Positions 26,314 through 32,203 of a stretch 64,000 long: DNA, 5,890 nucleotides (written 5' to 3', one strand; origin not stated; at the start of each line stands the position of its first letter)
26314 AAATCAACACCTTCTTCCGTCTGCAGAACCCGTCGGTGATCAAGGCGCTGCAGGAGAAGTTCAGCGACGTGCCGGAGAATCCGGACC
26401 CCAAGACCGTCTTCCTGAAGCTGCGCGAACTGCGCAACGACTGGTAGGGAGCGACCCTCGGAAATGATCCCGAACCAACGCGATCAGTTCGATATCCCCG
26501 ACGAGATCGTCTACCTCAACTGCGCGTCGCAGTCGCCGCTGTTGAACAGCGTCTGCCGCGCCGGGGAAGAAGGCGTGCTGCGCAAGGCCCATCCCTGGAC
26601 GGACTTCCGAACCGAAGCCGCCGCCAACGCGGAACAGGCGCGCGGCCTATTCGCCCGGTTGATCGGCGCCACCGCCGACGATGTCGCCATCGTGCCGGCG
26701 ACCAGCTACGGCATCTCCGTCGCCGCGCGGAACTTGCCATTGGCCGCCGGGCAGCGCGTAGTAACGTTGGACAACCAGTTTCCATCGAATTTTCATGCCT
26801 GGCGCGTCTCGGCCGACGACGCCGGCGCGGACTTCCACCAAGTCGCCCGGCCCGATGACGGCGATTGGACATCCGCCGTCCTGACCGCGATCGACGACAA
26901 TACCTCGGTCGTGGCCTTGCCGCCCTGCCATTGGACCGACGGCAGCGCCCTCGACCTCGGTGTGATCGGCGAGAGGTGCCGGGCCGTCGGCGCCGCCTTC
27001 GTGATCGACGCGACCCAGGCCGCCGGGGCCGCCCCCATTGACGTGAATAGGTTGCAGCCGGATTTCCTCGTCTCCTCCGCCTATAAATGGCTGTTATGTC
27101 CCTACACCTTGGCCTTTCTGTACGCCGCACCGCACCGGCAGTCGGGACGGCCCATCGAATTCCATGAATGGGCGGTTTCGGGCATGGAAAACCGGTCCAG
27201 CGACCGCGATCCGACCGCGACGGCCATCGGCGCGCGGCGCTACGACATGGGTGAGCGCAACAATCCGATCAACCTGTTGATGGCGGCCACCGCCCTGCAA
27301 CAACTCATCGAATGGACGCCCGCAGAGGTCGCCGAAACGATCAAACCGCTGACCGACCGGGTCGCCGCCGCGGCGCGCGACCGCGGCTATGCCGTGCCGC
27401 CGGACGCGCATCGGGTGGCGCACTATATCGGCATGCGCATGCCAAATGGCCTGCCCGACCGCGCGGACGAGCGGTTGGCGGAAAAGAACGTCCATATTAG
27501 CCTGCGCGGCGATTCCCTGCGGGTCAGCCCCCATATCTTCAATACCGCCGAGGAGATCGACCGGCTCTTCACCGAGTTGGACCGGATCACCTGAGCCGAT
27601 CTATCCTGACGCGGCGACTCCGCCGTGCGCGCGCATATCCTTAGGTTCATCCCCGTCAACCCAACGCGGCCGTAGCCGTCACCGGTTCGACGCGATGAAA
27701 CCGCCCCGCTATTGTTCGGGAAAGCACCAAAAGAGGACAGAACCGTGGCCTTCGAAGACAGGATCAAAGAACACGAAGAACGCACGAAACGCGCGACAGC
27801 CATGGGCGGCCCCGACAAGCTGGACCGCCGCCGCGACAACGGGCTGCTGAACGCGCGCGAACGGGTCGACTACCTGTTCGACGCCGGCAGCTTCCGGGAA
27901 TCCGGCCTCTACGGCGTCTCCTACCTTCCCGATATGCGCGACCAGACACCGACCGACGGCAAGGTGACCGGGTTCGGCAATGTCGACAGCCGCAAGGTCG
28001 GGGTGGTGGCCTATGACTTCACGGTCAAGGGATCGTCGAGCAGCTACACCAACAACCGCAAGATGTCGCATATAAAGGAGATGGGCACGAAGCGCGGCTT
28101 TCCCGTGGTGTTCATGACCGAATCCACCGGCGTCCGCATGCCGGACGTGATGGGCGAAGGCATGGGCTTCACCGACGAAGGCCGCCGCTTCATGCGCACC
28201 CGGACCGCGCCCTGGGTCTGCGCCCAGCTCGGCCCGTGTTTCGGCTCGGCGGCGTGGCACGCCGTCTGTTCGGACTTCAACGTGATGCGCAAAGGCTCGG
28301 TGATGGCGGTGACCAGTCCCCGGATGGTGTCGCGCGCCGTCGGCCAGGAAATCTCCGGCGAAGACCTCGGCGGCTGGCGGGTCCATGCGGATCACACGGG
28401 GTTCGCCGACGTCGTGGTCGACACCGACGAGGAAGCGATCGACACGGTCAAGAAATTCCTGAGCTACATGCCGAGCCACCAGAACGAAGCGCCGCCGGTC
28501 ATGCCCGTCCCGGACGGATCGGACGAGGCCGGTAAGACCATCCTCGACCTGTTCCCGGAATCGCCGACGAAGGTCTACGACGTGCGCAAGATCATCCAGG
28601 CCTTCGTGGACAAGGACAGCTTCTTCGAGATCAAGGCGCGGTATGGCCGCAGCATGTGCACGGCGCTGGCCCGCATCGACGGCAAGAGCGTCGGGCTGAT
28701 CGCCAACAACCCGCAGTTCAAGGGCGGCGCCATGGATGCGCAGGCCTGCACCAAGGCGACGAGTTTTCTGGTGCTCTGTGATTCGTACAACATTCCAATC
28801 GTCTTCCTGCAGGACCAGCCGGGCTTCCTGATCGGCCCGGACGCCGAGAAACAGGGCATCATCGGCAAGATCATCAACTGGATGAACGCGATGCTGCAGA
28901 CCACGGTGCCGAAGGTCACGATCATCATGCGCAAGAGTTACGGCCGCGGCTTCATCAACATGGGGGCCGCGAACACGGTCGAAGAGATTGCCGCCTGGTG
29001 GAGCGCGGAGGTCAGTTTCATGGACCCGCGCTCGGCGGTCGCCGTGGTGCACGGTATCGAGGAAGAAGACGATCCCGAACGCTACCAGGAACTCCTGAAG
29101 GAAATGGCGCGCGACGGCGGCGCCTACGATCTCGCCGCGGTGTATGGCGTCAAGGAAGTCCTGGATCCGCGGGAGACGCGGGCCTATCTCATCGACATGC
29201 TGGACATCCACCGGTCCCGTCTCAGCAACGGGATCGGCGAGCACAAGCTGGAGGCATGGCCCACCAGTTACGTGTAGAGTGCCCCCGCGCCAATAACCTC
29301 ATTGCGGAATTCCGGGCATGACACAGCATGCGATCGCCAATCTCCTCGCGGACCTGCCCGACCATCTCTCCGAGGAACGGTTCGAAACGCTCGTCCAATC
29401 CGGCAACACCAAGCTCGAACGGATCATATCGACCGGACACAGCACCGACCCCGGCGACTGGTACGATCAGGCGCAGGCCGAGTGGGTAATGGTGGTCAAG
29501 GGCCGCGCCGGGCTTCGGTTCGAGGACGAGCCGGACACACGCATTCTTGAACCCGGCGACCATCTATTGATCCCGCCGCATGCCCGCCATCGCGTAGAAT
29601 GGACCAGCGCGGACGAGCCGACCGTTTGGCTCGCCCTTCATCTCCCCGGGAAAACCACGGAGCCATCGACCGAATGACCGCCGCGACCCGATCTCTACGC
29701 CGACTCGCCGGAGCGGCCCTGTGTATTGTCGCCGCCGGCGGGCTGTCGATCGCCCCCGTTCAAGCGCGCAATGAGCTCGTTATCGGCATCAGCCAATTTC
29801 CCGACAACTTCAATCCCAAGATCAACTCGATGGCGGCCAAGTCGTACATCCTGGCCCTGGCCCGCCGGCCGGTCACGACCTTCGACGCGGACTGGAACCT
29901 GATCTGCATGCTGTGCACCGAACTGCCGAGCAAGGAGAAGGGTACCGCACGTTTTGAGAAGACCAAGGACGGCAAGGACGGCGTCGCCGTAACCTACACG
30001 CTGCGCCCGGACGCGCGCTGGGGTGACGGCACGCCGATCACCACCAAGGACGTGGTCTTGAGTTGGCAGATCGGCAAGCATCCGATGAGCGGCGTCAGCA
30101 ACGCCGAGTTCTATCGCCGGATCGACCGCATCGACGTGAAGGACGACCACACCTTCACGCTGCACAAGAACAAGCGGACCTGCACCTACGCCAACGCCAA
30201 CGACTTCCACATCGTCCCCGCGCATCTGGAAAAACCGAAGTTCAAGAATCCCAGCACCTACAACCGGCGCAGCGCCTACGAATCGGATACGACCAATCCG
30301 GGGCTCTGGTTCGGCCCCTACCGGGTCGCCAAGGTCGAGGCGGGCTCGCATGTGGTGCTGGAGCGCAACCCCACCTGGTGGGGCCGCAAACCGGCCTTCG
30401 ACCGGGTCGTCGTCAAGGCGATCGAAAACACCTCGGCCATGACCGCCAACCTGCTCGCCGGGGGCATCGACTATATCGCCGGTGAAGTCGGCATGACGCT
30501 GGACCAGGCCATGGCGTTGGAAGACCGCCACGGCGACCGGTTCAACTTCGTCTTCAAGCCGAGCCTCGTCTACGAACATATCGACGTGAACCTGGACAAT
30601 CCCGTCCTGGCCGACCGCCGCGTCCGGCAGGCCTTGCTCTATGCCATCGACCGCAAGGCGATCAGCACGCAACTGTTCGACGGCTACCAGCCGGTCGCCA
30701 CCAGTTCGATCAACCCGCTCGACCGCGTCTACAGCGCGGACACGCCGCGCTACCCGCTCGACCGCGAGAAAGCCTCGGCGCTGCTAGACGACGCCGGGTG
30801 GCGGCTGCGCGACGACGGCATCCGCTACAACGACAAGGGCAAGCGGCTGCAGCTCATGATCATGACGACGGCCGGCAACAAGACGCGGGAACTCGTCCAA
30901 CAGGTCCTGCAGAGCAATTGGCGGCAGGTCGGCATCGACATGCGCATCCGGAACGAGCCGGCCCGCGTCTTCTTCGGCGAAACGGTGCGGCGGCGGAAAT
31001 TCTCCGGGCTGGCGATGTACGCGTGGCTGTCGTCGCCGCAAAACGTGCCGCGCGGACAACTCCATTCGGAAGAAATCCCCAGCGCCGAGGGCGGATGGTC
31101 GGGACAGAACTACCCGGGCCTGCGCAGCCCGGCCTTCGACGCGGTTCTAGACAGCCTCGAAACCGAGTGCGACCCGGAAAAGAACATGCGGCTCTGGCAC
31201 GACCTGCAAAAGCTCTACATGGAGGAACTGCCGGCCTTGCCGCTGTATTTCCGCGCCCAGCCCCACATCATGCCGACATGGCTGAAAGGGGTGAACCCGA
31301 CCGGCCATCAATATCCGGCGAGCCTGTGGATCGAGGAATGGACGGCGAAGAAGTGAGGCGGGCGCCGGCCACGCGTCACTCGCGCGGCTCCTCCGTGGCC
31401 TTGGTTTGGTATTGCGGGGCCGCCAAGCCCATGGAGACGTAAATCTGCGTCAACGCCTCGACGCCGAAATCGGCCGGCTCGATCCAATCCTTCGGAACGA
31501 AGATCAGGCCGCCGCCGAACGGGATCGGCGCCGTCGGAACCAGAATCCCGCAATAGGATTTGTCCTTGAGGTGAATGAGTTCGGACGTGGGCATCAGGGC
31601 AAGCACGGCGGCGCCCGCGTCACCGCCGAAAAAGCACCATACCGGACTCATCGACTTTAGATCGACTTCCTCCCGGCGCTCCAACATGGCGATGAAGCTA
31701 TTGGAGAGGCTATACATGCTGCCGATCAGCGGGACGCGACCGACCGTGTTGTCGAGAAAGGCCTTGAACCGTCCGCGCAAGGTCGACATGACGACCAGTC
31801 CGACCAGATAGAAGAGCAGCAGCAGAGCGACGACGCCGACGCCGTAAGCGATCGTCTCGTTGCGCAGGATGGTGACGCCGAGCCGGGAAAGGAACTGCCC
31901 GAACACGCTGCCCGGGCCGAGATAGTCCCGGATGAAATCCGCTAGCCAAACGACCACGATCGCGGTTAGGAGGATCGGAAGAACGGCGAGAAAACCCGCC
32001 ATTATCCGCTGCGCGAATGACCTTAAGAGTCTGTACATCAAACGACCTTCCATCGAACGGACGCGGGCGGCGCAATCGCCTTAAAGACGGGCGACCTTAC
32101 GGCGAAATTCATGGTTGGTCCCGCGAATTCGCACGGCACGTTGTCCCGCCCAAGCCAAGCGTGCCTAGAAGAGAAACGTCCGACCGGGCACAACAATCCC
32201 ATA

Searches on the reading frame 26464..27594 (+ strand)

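Call 75: search_protein_families(library=pfam, proteins=[window:26464-27594:+], max_evalue=0.00001)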
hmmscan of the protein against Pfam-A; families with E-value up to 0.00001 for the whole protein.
window:26464-27594:+ (376 aa): 1 family
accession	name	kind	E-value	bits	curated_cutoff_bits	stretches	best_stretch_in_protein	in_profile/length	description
PF00266.25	Aminotran_5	-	1.2e-25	90.7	21.5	1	46-346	35-336/371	Aminotransferase class-V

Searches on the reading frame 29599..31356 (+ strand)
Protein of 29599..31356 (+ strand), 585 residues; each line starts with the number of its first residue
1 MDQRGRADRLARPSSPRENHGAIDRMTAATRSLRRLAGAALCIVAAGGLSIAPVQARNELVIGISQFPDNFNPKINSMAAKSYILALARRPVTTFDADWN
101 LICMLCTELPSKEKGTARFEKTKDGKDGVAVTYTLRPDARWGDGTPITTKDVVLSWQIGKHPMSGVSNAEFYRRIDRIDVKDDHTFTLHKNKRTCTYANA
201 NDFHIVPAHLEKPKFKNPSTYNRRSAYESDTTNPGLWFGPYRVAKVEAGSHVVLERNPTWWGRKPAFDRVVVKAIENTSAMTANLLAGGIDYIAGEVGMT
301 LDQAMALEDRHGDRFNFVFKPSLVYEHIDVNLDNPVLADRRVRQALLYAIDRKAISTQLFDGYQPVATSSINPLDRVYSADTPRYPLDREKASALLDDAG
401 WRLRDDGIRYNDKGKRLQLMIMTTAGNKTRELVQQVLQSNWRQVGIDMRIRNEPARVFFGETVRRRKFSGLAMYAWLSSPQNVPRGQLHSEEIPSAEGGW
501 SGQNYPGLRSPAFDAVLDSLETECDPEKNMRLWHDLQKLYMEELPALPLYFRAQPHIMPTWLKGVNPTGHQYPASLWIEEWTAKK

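Call 60: search_protein_families(library=pfam, proteins=[window:29599-31356:+], max_evalue=0.00001)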
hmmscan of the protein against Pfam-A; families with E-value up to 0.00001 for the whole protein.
window:29599-31356:+ (585 aa): 1 family
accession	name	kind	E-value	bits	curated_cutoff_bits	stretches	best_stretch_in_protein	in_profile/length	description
PF00496.27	SBP_bac_5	-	6.9e-68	229.9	32.4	1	125-480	13-350/368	Bacterial extracellular solute-binding proteins, family 5 Middle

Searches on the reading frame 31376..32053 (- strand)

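Call 60: search_protein_families(library=pfam, proteins=[window:31376-32053:-], max_evalue=0.00001)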
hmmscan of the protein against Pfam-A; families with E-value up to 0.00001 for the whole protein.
window:31376-32053:- (225 aa): 1 family
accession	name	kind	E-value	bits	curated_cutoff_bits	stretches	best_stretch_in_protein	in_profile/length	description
PF04367.18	DUF502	-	4.4e-13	49.5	23.8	1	76-180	2-107/107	Protein of unknown function (DUF502)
